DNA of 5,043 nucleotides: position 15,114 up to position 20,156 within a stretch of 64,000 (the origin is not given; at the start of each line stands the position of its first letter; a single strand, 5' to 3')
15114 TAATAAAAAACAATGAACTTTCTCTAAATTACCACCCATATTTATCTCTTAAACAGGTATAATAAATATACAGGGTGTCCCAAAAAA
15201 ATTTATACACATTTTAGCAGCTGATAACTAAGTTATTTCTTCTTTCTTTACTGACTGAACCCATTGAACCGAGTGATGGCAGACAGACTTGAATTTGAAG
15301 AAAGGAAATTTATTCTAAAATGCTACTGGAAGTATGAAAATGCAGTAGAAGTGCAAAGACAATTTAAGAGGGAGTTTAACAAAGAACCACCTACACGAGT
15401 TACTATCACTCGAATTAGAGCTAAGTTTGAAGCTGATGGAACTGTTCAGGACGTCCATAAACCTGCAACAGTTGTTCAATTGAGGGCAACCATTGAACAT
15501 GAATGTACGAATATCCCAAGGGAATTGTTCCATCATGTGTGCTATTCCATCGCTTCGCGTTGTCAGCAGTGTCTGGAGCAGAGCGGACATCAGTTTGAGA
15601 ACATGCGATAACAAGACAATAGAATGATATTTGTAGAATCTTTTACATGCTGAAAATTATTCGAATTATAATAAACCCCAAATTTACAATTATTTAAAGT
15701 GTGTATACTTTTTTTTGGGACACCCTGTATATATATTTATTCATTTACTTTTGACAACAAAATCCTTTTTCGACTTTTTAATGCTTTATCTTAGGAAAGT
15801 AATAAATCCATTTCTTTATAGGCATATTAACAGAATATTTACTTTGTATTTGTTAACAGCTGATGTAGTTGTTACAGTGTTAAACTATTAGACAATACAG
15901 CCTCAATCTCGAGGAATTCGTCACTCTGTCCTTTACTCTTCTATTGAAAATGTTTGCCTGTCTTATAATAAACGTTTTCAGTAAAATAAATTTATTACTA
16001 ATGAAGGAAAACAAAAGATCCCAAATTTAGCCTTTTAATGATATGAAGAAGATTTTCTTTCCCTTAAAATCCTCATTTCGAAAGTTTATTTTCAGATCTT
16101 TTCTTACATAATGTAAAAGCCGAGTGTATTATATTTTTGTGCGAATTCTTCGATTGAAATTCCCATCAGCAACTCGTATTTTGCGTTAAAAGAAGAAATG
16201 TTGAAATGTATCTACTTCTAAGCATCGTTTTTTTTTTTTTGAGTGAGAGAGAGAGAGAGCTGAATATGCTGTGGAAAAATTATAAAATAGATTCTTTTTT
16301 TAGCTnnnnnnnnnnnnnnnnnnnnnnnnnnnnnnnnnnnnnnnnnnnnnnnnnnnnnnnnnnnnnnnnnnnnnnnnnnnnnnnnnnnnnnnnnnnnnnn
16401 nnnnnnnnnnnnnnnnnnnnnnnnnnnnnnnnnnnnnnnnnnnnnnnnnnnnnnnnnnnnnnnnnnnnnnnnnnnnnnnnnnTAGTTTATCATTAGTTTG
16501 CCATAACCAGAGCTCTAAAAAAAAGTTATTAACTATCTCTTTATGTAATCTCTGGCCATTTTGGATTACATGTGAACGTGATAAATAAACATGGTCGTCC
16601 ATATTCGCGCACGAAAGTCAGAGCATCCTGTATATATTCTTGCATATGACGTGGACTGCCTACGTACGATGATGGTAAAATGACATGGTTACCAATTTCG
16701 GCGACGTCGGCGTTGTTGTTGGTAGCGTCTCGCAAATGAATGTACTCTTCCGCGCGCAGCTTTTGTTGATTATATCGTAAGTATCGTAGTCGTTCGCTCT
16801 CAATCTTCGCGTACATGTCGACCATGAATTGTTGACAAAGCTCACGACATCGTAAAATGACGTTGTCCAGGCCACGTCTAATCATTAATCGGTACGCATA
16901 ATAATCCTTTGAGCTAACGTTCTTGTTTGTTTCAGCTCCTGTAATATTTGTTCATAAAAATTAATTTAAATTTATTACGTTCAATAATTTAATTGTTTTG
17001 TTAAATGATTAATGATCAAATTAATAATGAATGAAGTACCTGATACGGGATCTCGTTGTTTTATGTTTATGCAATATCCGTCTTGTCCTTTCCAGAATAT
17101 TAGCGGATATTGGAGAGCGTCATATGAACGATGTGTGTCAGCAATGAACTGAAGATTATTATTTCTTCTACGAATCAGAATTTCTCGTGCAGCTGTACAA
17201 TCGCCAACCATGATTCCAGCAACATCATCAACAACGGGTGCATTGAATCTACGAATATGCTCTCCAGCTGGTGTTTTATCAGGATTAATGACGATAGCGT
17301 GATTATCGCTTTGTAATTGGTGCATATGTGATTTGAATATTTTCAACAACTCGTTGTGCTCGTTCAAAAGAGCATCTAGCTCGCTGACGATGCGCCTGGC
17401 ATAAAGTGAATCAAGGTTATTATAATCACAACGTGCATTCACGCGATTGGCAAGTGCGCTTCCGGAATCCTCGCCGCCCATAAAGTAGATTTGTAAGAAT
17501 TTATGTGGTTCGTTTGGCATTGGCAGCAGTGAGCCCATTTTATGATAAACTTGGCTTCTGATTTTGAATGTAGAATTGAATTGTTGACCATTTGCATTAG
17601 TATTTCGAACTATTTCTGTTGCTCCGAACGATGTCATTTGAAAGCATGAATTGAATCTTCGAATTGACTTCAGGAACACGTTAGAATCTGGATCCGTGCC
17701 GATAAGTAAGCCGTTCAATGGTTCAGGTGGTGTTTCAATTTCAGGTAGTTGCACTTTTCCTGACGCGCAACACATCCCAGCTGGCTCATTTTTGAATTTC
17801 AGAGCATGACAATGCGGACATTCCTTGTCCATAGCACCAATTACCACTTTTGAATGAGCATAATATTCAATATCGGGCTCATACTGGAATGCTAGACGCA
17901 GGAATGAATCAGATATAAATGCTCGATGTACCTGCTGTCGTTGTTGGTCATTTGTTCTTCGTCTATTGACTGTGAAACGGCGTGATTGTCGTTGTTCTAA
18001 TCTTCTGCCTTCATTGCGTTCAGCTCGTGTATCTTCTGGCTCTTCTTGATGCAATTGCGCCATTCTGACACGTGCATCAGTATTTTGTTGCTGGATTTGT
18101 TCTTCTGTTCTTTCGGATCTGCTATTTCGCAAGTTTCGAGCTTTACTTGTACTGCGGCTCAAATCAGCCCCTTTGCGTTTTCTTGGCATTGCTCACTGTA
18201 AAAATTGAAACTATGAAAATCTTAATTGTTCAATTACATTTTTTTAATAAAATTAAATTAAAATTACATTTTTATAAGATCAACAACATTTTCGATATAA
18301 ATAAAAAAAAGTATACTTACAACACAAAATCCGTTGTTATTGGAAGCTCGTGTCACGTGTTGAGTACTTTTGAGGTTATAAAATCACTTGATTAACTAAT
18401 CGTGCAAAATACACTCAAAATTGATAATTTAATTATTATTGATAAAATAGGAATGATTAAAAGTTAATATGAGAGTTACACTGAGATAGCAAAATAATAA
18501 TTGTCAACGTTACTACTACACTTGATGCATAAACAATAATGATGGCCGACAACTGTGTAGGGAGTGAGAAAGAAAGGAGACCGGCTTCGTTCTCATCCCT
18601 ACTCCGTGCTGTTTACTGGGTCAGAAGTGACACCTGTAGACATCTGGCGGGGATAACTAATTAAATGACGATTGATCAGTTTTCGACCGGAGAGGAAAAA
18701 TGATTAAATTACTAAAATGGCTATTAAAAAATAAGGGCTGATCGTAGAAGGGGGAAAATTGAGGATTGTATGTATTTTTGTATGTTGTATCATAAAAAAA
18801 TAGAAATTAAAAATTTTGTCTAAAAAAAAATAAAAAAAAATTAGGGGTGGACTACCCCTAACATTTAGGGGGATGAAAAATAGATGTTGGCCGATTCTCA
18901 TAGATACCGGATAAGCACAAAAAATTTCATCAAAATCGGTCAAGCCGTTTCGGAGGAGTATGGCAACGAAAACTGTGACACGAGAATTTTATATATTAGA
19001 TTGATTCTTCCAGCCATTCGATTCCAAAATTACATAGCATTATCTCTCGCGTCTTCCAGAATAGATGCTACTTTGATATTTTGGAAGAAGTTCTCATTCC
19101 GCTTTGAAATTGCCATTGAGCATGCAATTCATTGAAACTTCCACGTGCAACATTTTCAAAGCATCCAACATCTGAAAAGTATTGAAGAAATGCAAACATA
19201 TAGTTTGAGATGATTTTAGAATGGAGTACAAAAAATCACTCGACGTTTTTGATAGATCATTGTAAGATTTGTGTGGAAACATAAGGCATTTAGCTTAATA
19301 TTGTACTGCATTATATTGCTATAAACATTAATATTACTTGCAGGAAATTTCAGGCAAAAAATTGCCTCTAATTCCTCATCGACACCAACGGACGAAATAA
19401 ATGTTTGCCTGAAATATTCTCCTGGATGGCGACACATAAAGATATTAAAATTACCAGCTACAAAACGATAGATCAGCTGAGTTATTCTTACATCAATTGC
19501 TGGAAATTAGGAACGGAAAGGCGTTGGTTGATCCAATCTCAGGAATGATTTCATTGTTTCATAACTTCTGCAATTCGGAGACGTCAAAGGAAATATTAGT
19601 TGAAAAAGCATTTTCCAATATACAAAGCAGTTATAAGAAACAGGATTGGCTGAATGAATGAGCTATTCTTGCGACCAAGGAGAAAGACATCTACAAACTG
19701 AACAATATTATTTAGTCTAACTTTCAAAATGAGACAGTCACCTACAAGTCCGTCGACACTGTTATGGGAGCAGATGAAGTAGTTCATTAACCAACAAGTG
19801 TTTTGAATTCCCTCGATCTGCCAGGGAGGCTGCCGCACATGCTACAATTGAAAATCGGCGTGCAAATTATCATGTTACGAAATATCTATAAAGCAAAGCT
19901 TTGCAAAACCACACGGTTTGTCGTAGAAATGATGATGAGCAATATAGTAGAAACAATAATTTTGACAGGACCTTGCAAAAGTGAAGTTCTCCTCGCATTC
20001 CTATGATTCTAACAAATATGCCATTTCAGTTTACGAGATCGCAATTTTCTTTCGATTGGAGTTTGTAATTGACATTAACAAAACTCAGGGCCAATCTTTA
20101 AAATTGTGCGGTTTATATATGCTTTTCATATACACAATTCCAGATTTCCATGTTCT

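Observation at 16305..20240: Two Helitron protein relics in opposite orientation: Rep (minus, 16305-18189) and Pif1-like helicase C-terminus (plus, 19440-20240)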

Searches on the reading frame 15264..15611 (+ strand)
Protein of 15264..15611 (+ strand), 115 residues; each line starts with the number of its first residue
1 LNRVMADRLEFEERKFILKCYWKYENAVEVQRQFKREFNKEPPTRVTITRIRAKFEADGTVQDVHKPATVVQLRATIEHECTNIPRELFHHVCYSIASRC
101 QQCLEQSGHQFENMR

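Call 3: search_protein_families(library=pfam, proteins=[window:15264-15611:+], max_evalue=0.1)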
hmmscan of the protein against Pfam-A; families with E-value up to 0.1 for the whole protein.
window:15264-15611:+ (115 aa): 1 family
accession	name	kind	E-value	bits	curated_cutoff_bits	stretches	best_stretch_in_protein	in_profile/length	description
PF16087.11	DUF4817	-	5.3e-16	58.5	22.6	1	11-62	2-55/55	Helix-turn-helix domain (DUF4817)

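Call 56: find_encoding_contigs(protein=window:15264-15611:+, flank=3000, max_places=4)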
Protein window:15264-15611:+ (115 aa): no gene with exactly this product is on record in the collection.

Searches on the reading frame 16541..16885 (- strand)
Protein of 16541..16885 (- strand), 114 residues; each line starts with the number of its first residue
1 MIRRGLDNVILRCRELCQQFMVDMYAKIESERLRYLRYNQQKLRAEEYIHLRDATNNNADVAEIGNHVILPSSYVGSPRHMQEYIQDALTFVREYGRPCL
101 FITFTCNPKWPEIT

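Call 3: search_protein_families(library=pfam, proteins=[window:16541-16885:-], max_evalue=0.1)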
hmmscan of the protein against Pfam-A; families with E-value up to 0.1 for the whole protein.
window:16541-16885:- (114 aa): 1 family
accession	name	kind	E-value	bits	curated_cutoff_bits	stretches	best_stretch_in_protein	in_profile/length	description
PF14214.11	Helitron_like_N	-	2.1e-32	113.3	28.9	1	4-114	12-128/191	Helitron helicase-like domain at N-terminus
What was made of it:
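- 16544..16938 (-): RepHel exon 2, partial. It covers Helitron_like_N profile positions 12-128 of 191 and ends '.................' at the truncation point. HUH and the Tyr motifs are absent. Pfam 2e-32 (call 3).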

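Call 55: find_encoding_contigs(protein=window:16541-16885:-, flank=6000, max_places=4)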
Protein window:16541-16885:- (114 aa): no gene with exactly this product is on record in the collection.

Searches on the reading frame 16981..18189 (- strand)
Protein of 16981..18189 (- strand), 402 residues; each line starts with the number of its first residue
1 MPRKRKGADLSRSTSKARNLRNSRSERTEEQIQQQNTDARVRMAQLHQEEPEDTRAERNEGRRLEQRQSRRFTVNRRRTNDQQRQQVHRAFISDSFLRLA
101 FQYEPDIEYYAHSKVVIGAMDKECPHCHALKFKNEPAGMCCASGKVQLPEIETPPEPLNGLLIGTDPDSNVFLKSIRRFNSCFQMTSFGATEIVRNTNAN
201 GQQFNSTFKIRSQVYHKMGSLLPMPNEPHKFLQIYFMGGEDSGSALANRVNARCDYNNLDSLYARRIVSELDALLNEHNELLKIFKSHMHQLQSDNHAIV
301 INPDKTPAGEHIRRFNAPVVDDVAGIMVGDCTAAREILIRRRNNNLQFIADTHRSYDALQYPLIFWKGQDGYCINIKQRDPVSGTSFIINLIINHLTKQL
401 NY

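Call 3: search_protein_families(library=pfam, proteins=[window:16981-18189:-], max_evalue=0.1)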
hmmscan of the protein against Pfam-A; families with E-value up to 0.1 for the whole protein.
window:16981-18189:- (402 aa): 0 families

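Call 5: find_homologous_proteins(query=window:16981-18189:-)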
Query window:16981-18189:- (402 aa): 627 proteins with E <= 0.001 among 2699 candidates; the best 120 are listed.
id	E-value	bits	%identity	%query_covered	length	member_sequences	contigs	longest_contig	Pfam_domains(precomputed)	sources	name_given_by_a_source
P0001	3.3e-241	818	95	94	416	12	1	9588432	-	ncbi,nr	ncbi:uncharacterized protein LOC26515330 [Drosophila ananassae]|nr:uncharacterized protein LOC265153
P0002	1.6e-238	809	89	98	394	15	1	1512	-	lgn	-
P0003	5.6e-236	801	87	100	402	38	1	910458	-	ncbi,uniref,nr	ncbi:uncharacterized protein NPIL_247571 [Nephila pilipes]|uniref:Helitron helicase-like domain-cont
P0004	7.4e-218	741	83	100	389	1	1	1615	-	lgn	-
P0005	9.9e-218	741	85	95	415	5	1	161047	-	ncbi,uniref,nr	ncbi:ATP-dependent DNA helicase [Nephila pilipes]|uniref:ATP-dependent DNA helicase n=1 Tax=Nephila 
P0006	5.3e-215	732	81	99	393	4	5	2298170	-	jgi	jgi:hypothetical protein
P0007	2.5e-209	713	78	96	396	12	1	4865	-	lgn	-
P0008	4.2e-207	706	77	99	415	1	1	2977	-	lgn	-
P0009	8.8e-206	701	76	100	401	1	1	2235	-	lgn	-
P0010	1.3e-201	688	77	98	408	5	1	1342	-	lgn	-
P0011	2.7e-200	683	98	77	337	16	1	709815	-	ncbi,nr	ncbi:ATP-dependent DNA helicase [Trichonephila clavipes]|nr:ATP-dependent DNA helicase [Trichonephil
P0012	4.4e-200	683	76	96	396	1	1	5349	-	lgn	-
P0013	3.5e-199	680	78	97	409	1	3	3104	-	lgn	-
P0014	2.7e-198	677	76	98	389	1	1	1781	-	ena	-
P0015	3.4e-198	676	83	96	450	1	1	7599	PF14214.12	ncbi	ncbi:Helitron helicase-like domain, partial [Cinara cedri]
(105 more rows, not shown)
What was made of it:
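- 17040..18189 (-): RepHel exon 1 (N-terminal domain; 383 codons plus 1 nt), intact. Relatives at 87-99% aa identity in many arthropods (call 5).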

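Call 10: find_encoding_contigs(protein=window:16981-18189:-, flank=10000, max_places=6)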
Protein window:16981-18189:- (402 aa): no gene with exactly this product is on record in the collection.
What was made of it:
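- The host genome was not identified (calls 10, 55, 56).
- Tried and rejected: Exact-protein look-ups of three window ORFs to identify the source genome all found nothing on record (calls 10, 55, 56).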

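Call 11: find_encoding_contigs(protein=P0011, flank=10000, max_places=6)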
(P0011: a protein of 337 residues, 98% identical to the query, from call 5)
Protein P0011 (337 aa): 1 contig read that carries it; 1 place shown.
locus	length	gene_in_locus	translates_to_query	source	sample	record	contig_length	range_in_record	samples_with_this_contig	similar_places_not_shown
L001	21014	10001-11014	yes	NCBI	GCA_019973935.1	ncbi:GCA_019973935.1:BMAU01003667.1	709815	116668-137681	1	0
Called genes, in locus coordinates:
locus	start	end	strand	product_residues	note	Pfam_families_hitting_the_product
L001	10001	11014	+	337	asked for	-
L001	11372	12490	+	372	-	PF14214:Helitron_like_N, PF23343:REP_ORF2-G2P (faint)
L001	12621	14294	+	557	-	PF13245:AAA_19 (faint), PF05970:PIF1, PF13604:AAA_30 (weak), PF21530:Pif1_2B_dom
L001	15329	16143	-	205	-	PF13358:DDE_3 (weak)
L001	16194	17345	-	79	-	-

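Call 12: find_encoding_contigs(protein=P0001, flank=10000, max_places=4)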
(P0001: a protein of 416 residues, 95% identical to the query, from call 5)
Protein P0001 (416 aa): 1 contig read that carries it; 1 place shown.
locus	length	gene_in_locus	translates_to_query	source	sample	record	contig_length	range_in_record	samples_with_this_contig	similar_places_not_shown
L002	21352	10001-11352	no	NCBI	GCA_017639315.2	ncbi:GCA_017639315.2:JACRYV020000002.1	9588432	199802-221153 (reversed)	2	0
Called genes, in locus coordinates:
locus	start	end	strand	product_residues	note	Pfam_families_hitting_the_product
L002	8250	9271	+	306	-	-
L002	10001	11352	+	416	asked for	-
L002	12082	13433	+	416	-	-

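Call 39: find_related_loci(query=window:16981-18189:-, collection=viral_contigs, flank=8000)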
Query window:16981-18189:- (402 aa) in viral_contigs; peptide patterns used: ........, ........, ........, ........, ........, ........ (x = any residue, [..] = any of these).
3 stretches matched a pattern, but none encodes a relative of the query by tblastn (E <= 1e-3).
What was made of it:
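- Tried and rejected: A scan of viral contigs for the N-terminal ORF, hoping for a bracovirus copy, gave no relatives (call 39).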

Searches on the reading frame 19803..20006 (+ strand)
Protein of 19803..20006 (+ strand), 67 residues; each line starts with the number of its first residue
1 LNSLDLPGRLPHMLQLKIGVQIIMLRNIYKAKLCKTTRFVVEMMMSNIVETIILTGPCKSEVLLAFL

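Call 3: search_protein_families(library=pfam, proteins=[window:19803-20006:+], max_evalue=0.1)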
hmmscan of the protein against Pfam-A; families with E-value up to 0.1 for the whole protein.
window:19803-20006:+ (67 aa): 1 family
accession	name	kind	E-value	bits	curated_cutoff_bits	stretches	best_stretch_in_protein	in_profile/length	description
PF21530.3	Pif1_2B_dom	-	2.2e-09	37.3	23.9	1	2-41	4-44/47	DNA helicase Pif1, 2B domain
